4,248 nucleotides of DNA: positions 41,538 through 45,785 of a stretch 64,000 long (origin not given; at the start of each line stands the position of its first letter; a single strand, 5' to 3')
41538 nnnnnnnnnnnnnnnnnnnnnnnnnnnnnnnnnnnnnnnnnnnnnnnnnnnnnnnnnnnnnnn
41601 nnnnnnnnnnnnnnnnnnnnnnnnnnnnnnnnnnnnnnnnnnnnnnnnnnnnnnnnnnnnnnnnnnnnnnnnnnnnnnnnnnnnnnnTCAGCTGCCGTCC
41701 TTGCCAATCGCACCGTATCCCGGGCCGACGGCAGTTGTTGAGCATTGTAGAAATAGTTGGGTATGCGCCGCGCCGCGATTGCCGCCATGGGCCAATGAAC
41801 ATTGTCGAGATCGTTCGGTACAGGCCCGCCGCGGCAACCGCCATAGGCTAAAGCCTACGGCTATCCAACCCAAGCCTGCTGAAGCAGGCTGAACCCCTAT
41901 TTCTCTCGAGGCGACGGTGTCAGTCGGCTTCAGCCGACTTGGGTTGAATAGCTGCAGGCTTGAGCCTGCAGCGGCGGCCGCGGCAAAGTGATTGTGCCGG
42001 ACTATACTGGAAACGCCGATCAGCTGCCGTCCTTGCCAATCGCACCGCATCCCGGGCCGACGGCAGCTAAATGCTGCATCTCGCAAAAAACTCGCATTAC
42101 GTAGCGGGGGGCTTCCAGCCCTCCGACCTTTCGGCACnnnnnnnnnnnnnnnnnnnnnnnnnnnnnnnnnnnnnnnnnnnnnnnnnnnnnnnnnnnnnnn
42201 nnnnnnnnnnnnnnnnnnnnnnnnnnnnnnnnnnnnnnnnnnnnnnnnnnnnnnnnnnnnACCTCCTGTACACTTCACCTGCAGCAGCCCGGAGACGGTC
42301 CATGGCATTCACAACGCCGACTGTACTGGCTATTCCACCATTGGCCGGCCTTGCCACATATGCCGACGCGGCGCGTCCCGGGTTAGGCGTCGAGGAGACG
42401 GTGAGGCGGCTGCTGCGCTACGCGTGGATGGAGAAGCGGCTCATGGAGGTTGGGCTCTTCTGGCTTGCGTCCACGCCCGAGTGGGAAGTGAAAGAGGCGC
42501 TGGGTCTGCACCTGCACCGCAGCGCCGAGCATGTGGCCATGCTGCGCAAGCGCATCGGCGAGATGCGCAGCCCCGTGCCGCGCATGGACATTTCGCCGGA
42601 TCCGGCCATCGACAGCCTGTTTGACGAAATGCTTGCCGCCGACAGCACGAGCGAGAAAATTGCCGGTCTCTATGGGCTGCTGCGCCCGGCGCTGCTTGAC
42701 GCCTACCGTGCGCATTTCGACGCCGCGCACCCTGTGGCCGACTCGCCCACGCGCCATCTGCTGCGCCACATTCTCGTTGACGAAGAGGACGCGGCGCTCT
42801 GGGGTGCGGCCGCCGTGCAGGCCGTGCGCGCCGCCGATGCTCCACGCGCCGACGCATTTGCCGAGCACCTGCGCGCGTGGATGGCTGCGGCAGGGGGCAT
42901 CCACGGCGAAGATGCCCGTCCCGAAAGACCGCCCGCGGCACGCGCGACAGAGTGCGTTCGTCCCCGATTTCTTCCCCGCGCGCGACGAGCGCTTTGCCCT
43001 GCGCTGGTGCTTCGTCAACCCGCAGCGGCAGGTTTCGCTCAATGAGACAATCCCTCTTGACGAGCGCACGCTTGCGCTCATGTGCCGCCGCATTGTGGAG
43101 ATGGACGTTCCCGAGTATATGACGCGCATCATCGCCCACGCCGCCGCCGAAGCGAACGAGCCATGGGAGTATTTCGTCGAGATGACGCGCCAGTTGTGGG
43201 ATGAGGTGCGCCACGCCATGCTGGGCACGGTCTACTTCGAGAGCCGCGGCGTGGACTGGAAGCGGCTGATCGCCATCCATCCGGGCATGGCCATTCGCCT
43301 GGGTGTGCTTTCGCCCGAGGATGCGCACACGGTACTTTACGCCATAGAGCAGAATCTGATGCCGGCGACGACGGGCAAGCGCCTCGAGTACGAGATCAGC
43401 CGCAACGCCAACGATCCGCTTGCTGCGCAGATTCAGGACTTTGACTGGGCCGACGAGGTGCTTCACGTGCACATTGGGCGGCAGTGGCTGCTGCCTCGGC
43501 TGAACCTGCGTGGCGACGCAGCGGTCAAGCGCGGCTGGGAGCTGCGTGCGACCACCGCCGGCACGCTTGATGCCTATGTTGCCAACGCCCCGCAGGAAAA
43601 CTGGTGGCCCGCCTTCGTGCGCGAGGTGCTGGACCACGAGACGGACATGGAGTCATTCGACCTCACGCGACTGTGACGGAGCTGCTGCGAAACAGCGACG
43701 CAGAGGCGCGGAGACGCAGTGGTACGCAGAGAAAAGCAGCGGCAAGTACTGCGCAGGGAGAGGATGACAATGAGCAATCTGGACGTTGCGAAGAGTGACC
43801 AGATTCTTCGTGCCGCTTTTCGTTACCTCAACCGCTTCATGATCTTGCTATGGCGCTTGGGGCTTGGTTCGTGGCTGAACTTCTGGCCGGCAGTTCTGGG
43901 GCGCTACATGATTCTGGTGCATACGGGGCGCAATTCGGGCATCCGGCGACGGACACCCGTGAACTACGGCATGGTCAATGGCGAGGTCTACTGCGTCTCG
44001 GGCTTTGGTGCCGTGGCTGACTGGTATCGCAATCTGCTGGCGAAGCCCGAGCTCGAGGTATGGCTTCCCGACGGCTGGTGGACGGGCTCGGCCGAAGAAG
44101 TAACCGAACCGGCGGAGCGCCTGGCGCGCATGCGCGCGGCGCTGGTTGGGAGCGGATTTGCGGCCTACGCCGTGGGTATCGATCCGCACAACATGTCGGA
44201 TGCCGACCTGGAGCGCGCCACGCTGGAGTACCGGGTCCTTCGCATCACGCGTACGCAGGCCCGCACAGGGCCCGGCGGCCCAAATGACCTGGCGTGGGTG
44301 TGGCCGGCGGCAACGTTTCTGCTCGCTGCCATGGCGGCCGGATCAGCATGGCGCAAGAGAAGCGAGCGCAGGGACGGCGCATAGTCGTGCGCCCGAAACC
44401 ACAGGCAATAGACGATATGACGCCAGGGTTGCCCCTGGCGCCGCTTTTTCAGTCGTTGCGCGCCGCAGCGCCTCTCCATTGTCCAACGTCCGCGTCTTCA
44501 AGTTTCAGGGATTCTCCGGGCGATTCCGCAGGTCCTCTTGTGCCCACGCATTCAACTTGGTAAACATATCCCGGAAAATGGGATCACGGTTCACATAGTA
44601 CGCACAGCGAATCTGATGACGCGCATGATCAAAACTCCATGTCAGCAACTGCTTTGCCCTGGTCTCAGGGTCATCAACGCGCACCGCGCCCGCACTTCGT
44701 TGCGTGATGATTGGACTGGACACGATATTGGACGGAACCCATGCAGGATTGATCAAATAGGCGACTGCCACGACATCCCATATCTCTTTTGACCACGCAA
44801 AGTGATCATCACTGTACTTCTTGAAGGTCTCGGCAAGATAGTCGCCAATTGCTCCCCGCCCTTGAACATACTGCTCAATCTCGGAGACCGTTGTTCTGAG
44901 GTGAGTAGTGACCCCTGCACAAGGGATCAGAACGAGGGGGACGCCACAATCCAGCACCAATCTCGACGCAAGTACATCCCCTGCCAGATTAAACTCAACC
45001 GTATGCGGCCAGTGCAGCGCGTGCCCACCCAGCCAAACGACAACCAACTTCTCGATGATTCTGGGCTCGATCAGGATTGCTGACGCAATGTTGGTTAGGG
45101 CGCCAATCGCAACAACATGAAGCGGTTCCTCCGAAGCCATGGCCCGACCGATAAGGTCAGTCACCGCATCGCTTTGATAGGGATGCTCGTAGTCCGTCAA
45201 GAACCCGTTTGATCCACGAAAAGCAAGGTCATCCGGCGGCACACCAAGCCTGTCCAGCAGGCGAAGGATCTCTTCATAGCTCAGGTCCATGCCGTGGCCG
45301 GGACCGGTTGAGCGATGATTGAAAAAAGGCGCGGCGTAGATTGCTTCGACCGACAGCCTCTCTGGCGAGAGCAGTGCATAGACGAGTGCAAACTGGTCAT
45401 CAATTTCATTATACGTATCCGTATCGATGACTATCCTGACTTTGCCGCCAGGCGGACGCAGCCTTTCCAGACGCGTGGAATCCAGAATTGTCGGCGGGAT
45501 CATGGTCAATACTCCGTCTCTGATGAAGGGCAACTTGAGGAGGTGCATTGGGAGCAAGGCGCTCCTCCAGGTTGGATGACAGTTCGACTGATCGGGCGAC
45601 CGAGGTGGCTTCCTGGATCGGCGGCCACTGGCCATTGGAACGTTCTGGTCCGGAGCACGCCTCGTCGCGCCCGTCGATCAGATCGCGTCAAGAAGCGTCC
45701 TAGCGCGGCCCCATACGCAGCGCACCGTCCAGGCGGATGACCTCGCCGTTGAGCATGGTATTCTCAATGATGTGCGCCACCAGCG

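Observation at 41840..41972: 51-nt two-hairpin module whose stems differ between copies by compensatory changes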

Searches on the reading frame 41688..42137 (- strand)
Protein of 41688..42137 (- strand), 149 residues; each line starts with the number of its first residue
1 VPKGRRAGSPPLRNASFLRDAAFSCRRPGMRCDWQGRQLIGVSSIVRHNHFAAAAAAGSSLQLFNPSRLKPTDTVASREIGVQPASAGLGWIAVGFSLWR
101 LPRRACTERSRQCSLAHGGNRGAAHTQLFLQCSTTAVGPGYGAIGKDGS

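Call 41: search_protein_families(library=pfam, proteins=[window:41688-42137:-], max_evalue=0.01)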
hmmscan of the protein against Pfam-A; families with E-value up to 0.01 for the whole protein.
window:41688-42137:- (149 aa): 0 families

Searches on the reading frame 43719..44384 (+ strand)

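Call 19: search_protein_families(library=pfam, proteins=[window:43719-44384:+], max_evalue=0.001)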
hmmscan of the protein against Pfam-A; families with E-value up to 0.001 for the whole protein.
window:43719-44384:+ (221 aa): 1 family
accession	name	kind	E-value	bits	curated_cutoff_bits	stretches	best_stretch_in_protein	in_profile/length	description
PF04075.20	F420H2_quin_red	-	1.2e-10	42.1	22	1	64-154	26-119/130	F420H(2)-dependent quinone reductase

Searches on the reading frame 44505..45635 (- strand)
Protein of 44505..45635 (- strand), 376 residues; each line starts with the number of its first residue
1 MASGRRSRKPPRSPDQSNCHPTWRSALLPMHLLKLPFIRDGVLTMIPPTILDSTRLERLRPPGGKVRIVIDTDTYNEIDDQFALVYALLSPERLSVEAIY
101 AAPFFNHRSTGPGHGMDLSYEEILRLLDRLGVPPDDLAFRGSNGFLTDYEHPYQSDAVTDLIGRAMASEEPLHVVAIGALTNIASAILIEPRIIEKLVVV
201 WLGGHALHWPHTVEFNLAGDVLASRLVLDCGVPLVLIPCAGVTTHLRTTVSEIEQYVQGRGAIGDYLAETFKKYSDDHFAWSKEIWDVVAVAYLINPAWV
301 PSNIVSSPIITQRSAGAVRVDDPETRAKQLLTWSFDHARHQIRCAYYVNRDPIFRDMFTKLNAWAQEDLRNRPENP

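Call 87: search_protein_families(library=pfam, proteins=[window:44505-45635:-], max_evalue=0.00001)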
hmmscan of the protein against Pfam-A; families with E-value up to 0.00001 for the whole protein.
window:44505-45635:- (376 aa): 1 family
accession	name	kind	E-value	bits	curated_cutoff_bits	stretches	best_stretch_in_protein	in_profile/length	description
PF01156.24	IU_nuc_hydro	-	3.4e-25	89.7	34.2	1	138-351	75-293/297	Inosine-uridine preferring nucleoside hydrolase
